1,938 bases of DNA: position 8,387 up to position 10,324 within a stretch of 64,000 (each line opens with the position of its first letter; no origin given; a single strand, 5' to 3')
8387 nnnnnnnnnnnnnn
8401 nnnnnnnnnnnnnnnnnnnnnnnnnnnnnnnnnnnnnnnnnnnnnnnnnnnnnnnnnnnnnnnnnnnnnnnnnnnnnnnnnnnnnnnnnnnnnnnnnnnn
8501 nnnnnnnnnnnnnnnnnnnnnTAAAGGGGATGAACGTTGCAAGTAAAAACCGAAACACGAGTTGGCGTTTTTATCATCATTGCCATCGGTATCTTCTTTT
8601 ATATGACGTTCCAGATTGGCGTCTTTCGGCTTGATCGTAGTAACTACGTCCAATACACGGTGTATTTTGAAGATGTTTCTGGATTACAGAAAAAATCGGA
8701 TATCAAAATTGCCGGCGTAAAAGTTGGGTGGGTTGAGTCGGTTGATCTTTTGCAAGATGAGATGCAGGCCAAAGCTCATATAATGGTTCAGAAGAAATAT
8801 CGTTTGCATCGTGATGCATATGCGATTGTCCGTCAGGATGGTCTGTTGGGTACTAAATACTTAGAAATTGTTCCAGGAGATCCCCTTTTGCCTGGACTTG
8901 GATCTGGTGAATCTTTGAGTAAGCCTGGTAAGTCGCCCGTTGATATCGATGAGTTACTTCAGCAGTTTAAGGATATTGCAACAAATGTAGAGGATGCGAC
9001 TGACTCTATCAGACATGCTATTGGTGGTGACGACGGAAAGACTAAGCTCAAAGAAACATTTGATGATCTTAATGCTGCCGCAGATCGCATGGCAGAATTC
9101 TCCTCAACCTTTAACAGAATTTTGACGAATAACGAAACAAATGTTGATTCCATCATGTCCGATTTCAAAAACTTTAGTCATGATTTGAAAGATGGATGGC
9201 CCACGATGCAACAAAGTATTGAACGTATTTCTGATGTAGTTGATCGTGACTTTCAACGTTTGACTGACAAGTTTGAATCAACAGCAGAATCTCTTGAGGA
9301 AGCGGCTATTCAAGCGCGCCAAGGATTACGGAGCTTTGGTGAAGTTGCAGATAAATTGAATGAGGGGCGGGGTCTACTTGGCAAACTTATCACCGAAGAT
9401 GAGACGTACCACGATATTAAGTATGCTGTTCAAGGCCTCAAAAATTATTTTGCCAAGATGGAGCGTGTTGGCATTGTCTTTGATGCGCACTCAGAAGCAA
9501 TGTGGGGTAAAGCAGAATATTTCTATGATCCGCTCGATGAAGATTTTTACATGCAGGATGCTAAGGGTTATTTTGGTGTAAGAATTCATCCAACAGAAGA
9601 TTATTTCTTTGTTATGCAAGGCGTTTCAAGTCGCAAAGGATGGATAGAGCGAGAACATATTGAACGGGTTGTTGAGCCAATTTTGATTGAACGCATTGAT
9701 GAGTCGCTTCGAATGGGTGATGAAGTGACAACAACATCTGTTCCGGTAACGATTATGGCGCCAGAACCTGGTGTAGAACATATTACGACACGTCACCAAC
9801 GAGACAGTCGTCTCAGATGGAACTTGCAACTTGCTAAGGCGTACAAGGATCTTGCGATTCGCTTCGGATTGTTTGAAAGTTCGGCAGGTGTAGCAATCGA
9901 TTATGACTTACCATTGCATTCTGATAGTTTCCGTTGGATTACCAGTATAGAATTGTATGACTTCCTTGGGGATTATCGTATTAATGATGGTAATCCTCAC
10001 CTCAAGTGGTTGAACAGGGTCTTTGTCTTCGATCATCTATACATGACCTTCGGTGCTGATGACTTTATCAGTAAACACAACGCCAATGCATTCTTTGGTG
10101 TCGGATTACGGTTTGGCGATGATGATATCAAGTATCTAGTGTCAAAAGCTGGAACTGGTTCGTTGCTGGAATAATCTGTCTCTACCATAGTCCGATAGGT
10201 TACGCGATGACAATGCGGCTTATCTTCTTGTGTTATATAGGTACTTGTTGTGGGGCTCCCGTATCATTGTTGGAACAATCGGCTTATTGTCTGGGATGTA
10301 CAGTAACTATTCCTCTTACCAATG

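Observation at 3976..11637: Secretin-less pseudopilus operon (gspF-G-H-I-J-K) continuing into an orphan MCE gene and a Cys-rich secreted protein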

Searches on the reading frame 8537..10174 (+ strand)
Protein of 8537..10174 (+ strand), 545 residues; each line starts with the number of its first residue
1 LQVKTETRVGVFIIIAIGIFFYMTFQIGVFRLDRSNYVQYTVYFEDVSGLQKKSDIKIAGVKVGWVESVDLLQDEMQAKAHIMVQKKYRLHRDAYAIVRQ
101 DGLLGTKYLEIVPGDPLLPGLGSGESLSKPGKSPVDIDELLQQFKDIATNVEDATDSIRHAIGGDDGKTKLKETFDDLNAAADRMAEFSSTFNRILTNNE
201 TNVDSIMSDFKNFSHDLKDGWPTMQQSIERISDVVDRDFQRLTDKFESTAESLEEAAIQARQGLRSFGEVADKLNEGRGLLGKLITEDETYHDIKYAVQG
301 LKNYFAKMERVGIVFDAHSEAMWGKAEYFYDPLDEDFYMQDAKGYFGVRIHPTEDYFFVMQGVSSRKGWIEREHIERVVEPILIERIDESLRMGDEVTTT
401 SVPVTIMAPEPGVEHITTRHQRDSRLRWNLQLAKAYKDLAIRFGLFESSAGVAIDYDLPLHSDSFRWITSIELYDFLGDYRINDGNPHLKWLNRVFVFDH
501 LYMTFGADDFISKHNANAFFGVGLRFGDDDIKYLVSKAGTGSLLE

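Call 3: search_protein_families(library=pfam, proteins=[window:8537-10174:+], max_evalue=0.1)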
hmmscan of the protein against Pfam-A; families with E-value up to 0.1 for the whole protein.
window:8537-10174:+ (545 aa): 11 families
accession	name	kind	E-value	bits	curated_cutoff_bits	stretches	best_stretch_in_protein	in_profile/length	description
PF02470.25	MlaD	-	1.3e-18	67.5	25.1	1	37-114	2-81/81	MlaD protein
PF11887.13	Mce4_CUP1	-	0.0015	18.6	32.6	1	137-239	80-182/222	Cholesterol uptake porter CUP1 of Mce4, putative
PF07464.16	ApoLp-III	-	0.0042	17.7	36.3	1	153-267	6-124/146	Apolipophorin-III precursor (apoLp-III)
PF04513.17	Baculo_PEP_C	-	0.0091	16.5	38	1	139-215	35-106/140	Baculovirus polyhedron envelope protein, PEP, C terminus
PF01442.23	Apolipoprotein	-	0.016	15.4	90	0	195-265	104-171/190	Apolipoprotein A1/A4/E domain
PF04108.17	ATG17_like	-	0.027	14.4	43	1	172-287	122-240/355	Autophagy protein ATG17-like domain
PF11932.13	DUF3450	-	0.028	14.2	32.6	1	165-256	43-134/241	Protein of unknown function (DUF3450)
PF10498.14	IFT57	-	0.029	13.8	40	1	176-314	218-356/360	Intra-flagellar transport protein 57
PF07889.17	DUF1664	-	0.03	14.8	34.6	0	147-218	42-111/124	Protein of unknown function (DUF1664)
PF04136.21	COG3_N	-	0.042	14.2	27.9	0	246-333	13-100/147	Conserved oligomeric Golgi complex subunit 3, N-terminal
PF00015.26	MCPsignal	-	0.074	13.3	34.6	0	144-234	77-171/172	Methyl-accepting chemotaxis protein (MCP) signalling domain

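Call 9: find_homologous_proteins(query=window:8537-10174:+)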
Query window:8537-10174:+ (545 aa): 701 proteins with E <= 0.001 among 8000 candidates; the best 120 are listed.
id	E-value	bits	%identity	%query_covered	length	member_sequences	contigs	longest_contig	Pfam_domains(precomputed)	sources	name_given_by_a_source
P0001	0.0e+0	1238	100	100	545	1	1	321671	PF28544.1,PF27164.1,PF02470.26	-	-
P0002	1.8e-279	946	74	100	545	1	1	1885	PF27164.1,PF02470.26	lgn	-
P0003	4.0e-218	744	60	99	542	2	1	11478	PF28544.1,PF27164.1,PF02470.26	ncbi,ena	-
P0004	3.8e-217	740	62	98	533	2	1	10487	PF27164.1,PF02470.26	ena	-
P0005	1.8e-216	738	59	100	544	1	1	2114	PF27164.1,PF02470.26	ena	-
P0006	2.0e-216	738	59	99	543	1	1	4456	PF27164.1,PF02470.26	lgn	-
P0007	3.8e-213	727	58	99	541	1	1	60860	PF27164.1,PF02470.26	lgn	-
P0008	2.2e-212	725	59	99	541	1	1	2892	PF27164.1,PF02470.26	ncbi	-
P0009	4.2e-209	714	57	99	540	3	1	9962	PF28544.1,PF27164.1,PF02470.26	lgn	-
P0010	4.7e-205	700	57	99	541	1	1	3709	PF28544.1,PF27164.1,PF02470.26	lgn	-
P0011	7.6e-202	690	56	99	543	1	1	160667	PF28544.1,PF27164.1,PF02470.26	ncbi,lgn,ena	-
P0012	1.2e-200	686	55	99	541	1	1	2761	PF28544.1,PF27164.1,PF02470.26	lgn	-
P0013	1.7e-200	685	56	99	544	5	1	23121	PF27164.1,PF02470.26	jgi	-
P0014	1.7e-190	652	53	100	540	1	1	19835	PF28544.1,PF27164.1,PF02470.26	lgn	-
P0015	3.3e-183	628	53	100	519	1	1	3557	PF04136.22,PF28544.1,PF27164.1,PF02470.26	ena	-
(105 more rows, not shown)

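Call 12: find_related_loci(query=A1, collection=genome_contigs, flank=10000)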
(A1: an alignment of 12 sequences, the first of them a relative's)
Query A1 (545 aa) in genome_contigs; peptide patterns used: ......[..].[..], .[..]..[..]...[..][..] (x = any residue, [..] = any of these).
209 stretches matched a pattern; 122 encode a relative of the query (tblastn E <= 1e-3); the best 80 are kept; 80 distinct loci.
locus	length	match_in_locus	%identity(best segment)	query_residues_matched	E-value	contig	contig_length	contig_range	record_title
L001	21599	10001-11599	56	1-537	0e+0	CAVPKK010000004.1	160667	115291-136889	MAG: uncultured bacterium isolate MFD10064.bin.1.39 genome assembly, contig: contig_34180, whole genome shotgun sequence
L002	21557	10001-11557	50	1-537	0e+0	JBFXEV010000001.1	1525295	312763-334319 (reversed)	MAG: Candidatus Babeliales bacterium isolate CA_2019_TPIn_124 NODE_4_length_1525295_cov_25.213293_TPIn, whole genome sho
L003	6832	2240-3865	50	1-539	0e+0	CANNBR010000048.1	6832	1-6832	MAG: bacterium isolate ZH-3nov15-28 genome assembly, contig: ZH-3nov15-C20167, whole genome shotgun sequence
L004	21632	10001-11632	50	1-541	0e+0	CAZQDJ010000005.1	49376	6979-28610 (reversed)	MAG TPA_asm: uncultured Pseudomonadota bacterium isolate SRP286056_co1_452 genome assembly, contig: NODE_691_length_4937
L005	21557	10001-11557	51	1-537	0e+0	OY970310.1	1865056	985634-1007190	MAG: Candidatus Babeliales bacterium isolate MFD05512.bin.c.16 genome assembly, chromosome: 1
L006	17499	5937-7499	50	1-539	1e-179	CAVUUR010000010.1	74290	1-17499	MAG: uncultured bacterium isolate MFD01188.bin.2.122 genome assembly, contig: contig_82002, whole genome shotgun sequenc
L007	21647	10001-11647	49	1-539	6e-177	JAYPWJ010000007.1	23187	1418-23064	MAG: bacterium isolate 139588_S189_metabat_bins_2.tsv.014 NODE_2256_length_23187_cov_4.246801, whole genome shotgun sequ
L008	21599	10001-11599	50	1-533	2e-176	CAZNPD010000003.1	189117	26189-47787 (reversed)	MAG TPA_asm: uncultured Pseudomonadota bacterium isolate binchicken_co1_101 genome assembly, contig: NODE_56_length_1891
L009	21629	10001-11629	48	1-539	1e-175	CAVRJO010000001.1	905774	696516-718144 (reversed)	MAG: Candidatus Babeliales bacterium isolate MFD05580.bin.1.59 genome assembly, contig: contig_44239, whole genome shotg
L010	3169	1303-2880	50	1-541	0e+0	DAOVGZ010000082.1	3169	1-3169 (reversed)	MAG TPA_asm: bacterium isolate CSMAG_1328 CSMAG_1328_k141_6350638_length_3169_cov_8.0000, whole genome shotgun sequence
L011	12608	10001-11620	48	1-537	1e-174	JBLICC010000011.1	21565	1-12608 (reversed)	MAG: Alteromonas naphthalenivorans isolate 3300053698_98 Ga0535657_0003408, whole genome shotgun sequence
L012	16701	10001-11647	49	1-539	9e-175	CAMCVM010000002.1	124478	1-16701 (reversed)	MAG: candidate division TM6 bacterium GW2011_GWF2_32_72 isolate ME-21oct19-91 genome assembly, contig: ME-21oct19-C155,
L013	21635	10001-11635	50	1-541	2e-174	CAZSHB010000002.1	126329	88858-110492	MAG TPA_asm: uncultured Pseudomonadota bacterium isolate SRP219642_co6_380 genome assembly, contig: NODE_56_length_12632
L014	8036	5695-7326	48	1-541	2e-174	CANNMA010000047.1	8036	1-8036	MAG: bacterium isolate ZH-3nov15-92 genome assembly, contig: ZH-3nov15-C15065, whole genome shotgun sequence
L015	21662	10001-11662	47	1-539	3e-174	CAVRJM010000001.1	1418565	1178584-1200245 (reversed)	MAG: Candidatus Babeliales bacterium isolate MFD05580.bin.1.128 genome assembly, contig: contig_10304, whole genome shot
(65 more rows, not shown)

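Call 24: predict_structure(alignment_id=A1)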
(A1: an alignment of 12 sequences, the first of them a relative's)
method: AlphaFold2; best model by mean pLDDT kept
length: 545 residues; sequences in the alignment: 12
mean_pLDDT: 56.5   pTM: 0.36
mean pLDDT of the five models: 56.5, 53.1, 52.0, 49.6, 49.0
residues with pLDDT >= 90: 0; 70-90: 187; 50-70: 108; < 50: 250
segments of 3 or more residues with pLDDT < 50: 1-4, 28-30, 135-164, 166-295, 297-309, 325-339, 378-412, 531-545
pLDDT, mean of each block of 10 residues (from residue 1): 47 71 54 75 73 80 84 73 86 84 72 83 80 47 41 38 45 45 35 30 33 33 32 34 31 33 33 37 37 44 41 69 50 46 73 72 67 50 42 39 39 52 68 77 79 79 72 72 66 78 76 68 65 40 29
secondary structure, 60 per line:
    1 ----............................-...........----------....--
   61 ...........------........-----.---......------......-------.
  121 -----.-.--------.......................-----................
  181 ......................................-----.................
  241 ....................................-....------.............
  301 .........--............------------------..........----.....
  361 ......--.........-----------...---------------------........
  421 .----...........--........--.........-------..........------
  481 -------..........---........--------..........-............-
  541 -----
elements in order: H5-32 E37-44 E55-58 E61-71 E78-85 E95-100 E107-112 H137-159 H165-218 H224-276 H278-281 H288-309 E312-323 E342-351 E356-366 E369-377 E413-421 E426-436 E439-446 E449-457 E465-474 E488-497 E501-508 E517-526 H528-539

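Call 27: fold_search(model_id=the predicted structure, library=pdb)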
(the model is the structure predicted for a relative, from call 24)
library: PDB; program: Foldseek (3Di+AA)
matches with E <= 10: 589; with E <= 0.001: 82
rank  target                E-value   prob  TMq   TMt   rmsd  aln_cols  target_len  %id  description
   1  8fed_B                1.1e-10  1.00  0.23  0.36  54.4       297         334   22  Structure of Mce1-LucB complex from Mycobacterium smegmatis (Map1) (released 2023-02-22)
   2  8fef_B                3.2e-10  1.00  0.21  0.33  57.8       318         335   21  Structure of Mce1 transporter from Mycobacterium smegmatis (Map0) (released 2023-02-22)
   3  9a3a_MODEL_1_A        1.3e-08  1.00  0.23  0.61   4.0       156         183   24  Model of E. coli MlaD by in-cell photo-crosslinking MS and deep learning (released 2023-02-24)
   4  7cha_F                3.0e-08  1.00  0.19  0.65   7.0       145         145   23  Cryo-EM structure of P.aeruginosa MlaFEBD with AMPPNP (released 2021-05-19)
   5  7cha_D                8.1e-08  1.00  0.20  0.67   5.3       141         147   23  Cryo-EM structure of P.aeruginosa MlaFEBD with AMPPNP (released 2021-05-19)
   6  6xbd_D                1.0e-07  1.00  0.19  0.66   7.1       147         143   24  Cryo-EM structure of MlaFEDB in nanodiscs with phospholipid substrates (released 2020-07-01)
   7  8hqa_B                1.2e-07  1.00  0.18  0.76   2.8       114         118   27  Crystal structure of the ectodomain of the MlaD protein from Escherichia coli in the resting state (released 2024-01-10)
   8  7cha_B                1.2e-07  1.00  0.20  0.65   5.9       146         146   25  Cryo-EM structure of P.aeruginosa MlaFEBD with AMPPNP (released 2021-05-19)
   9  6xbd_B                1.3e-07  1.00  0.19  0.68   6.0       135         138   26  Cryo-EM structure of MlaFEDB in nanodiscs with phospholipid substrates (released 2020-07-01)
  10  7ch8_B                1.4e-07  1.00  0.21  0.66   5.4       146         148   25  Cryo-EM structure of P.aeruginosa MlaFEBD with ADP-V (released 2021-10-06)
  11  6z5u_E                1.4e-07  1.00  0.20  0.53   6.1       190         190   24  Cryo-EM structure of the A. baumannii MlaBDEF complex bound to APPNHP (released 2021-05-05)
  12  8hpz_A                1.6e-07  1.00  0.17  0.81   2.8       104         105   25  Crystal structure of the MlaD domain of the MlaD protein from Escherichia coli (Form I) (released 2024-01-10)
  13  8fed_F                1.6e-07  1.00  0.22  0.29  52.5       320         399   16  Structure of Mce1-LucB complex from Mycobacterium smegmatis (Map1) (released 2023-02-22)
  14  6zy3_J                2.4e-07  1.00  0.18  0.64   7.0       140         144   24  Cryo-EM structure of MlaFEDB in complex with phospholipid (released 2020-11-25)
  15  5uw2_A                3.1e-07  1.00  0.18  0.81   2.5       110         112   26  Structure of E. coli MCE protein MlaD, periplasmic domain (released 2017-04-12)
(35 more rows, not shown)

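Call 30: search_protein_families(library=ncbifam, proteins=[window:8537-10174:+], max_evalue=1)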
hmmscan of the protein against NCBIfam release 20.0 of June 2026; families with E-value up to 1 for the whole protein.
window:8537-10174:+ (545 aa): 13 families
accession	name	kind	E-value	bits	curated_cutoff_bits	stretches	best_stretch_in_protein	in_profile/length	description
TIGR04430.1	OM_asym_MlaD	equivalog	1.8e-26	92.7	135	1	3-144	3-143/146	outer membrane lipid asymmetry maintenance protein MlaD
TIGR00996.1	Mtu_fam_mce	paralog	1.5e-24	86.7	140.5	1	11-275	7-272/291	MCE family protein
NF047463.1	CllEntPrLepto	equivalog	5.2e-07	29.4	400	1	226-295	144-213/250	mammalian cell entry protein Mce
NF008070.2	PRK10807.1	equivalog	0.00095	18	525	1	36-79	278-322/542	intermembrane transport protein PqiB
TIGR04527.1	mycoplas_twoTM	subfamily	0.0047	16.6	125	1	184-261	30-106/248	MG_279/MG_280 family protein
NF004476.0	PRK05813.1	equivalog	0.022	14.3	171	1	193-275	3-86/219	single-stranded DNA-binding protein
NF052504.1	sll1863_fam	domain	0.03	14.5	35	1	171-246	16-92/93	sll1863 family stress response protein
NF033914.0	antiphage_ZorA_1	subfamily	0.06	11.6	190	1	177-274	407-505/619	anti-phage ZorAB system protein ZorA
TIGR03545.1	TIGR03545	subfamily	0.067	11.7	173.35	1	190-247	219-272/556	TIGR03545 family protein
NF047515.1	SpiroCoCo_C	equivalog_domain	0.13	11.3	125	1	137-275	16-145/313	SpiroCoCo family coiled-coil protein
NF041034.1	Rad50_Sulf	equivalog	0.13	10.1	1000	1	137-309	488-662/872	DNA double-strand break repair ATPase Rad50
TIGR03930.1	WXG100_ESAT6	subfamily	0.14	12.3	44.85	0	174-211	5-42/90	WXG100 family type VII secretion target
NF043058.1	T4SS_LegC2C7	subfamily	0.18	10.7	350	1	167-268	165-265/348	LegC2/C7 family Dot/Icm T4SS effector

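Call 73: search_protein_families(library=pfam, proteins=[L001:11588-12580:-, L007:11667-12494:-], max_evalue=0.1)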
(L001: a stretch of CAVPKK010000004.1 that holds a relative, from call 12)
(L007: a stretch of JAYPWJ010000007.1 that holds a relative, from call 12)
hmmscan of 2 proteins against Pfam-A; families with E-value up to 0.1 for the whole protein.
L001:11588-12580:- (330 aa): 0 families

L007:11667-12494:- (275 aa): 0 families

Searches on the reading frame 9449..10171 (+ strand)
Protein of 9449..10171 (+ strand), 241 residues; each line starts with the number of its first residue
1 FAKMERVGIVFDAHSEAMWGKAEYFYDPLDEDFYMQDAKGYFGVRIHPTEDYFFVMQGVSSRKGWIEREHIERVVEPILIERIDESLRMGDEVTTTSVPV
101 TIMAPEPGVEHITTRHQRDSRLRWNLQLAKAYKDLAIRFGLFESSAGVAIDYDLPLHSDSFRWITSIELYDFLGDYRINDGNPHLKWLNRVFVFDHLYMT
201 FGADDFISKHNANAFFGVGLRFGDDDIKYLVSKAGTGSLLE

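Call 50: predict_structure(alignment_id=A3)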
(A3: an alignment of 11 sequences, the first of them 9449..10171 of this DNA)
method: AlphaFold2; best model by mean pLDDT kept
length: 241 residues; sequences in the alignment: 11
mean_pLDDT: 67.6   pTM: 0.59
mean pLDDT of the five models: 67.6, 66.6, 61.8, 60.9, 57.8
residues with pLDDT >= 90: 13; 70-90: 113; 50-70: 75; < 50: 40
segments of 3 or more residues with pLDDT < 50: 1-3, 75-104, 238-241
pLDDT, mean of each block of 10 residues (from residue 1): 61 72 52 61 80 79 55 46 38 37 51 59 83 88 85 85 88 58 80 84 73 76 75 60 39
secondary structure, 60 per line:
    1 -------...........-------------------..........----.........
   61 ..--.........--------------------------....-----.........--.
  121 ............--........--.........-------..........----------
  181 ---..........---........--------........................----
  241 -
elements in order: E8-18 E38-47 E52-62 E65-73 E100-103 E109-117 E120-132 E135-142 E145-153 E161-170 E184-193 E197-204 E213-223 H224-236

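Call 53: fold_search(model_id=the predicted structure, library=pdb)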
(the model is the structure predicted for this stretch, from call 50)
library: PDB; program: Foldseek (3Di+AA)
matches with E <= 10: 716; with E <= 0.001: 10
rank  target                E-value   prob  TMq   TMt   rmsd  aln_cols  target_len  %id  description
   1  4d64_A                7.2e-05  0.99  0.26  0.20  19.8       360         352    8  Structure of porin Omp-Pst1 from P. stuartii; the crystallographic symmetry generates a dimer of trimers. (released 2016-03-09)
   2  9oqa                  1.9e-04  1.00  0.36  0.18  12.6       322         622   10  Cryo-EM structure of AaaA, a Pseudomonas Aeruginosa autotransporter (released 2025-08-13)
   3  8bys_A                2.9e-04  0.99  0.27  0.21  19.3       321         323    7  Outer membrane attachment porin OmpM1 from Veillonella parvula, native (released 2023-11-08)
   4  5nxn_A                3.2e-04  0.98  0.27  0.21  20.9       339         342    9  Structure of a L5-deletion mutant of Providencia stuartii Omp-Pst1 (released 2018-02-21)
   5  8byt_A                4.4e-04  0.99  0.27  0.22  22.6       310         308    7  Outer membrane attachment porin OmpM1 from Veillonella parvula, C3 symmetry (released 2023-11-08)
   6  1hxx                  4.6e-04  0.99  0.28  0.22  20.2       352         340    8  OMPF PORIN MUTANT Y106F (released 2001-06-06)
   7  6ehb_B                4.6e-04  0.85  0.18  0.15  21.3       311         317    8  OmpU, an outer membrane protein, of Vibrio cholerae (released 2018-04-25)
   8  8bym_A                5.9e-04  0.98  0.27  0.21  22.8       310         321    6  Outer membrane attachment porin OmpM1 from Veillonella parvula (released 2023-11-08)
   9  6ehb_A                6.5e-04  0.90  0.20  0.17  21.1       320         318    9  OmpU, an outer membrane protein, of Vibrio cholerae (released 2018-04-25)
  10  4d65_A                8.8e-04  0.98  0.28  0.21  20.8       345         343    7  Structure of porin Omp-Pst2 from P. stuartii; the asymmetric unit contains a dimer of trimers. (released 2016-03-09)
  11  2qom_A                1.0e-03  0.99  0.29  0.27  13.9       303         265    8  The crystal structure of the E.coli EspP autotransporter Beta-domain. (released 2007-11-13)
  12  4gcp_A                1.0e-03  0.98  0.28  0.22  20.3       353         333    9  Crystal Structure of E. coli OmpF porin in complex with Ampicillin (released 2012-12-19)
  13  1opf_A                1.1e-03  0.98  0.28  0.22  18.8       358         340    9  THE STRUCTURE OF OMPF PORIN IN A TETRAGONAL CRYSTAL FORM (released 1995-02-07)
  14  1hxt                  1.2e-03  0.98  0.28  0.22  20.6       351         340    8  OMPF PORIN MUTANT NQAAA (released 2001-06-06)
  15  9wcb_A                1.2e-03  0.82  0.20  0.16  22.2       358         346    6  Open state of A8 gpJ 713 central tail fiber with OmpC G17 from E. coli EDL933 (released 2026-01-28)
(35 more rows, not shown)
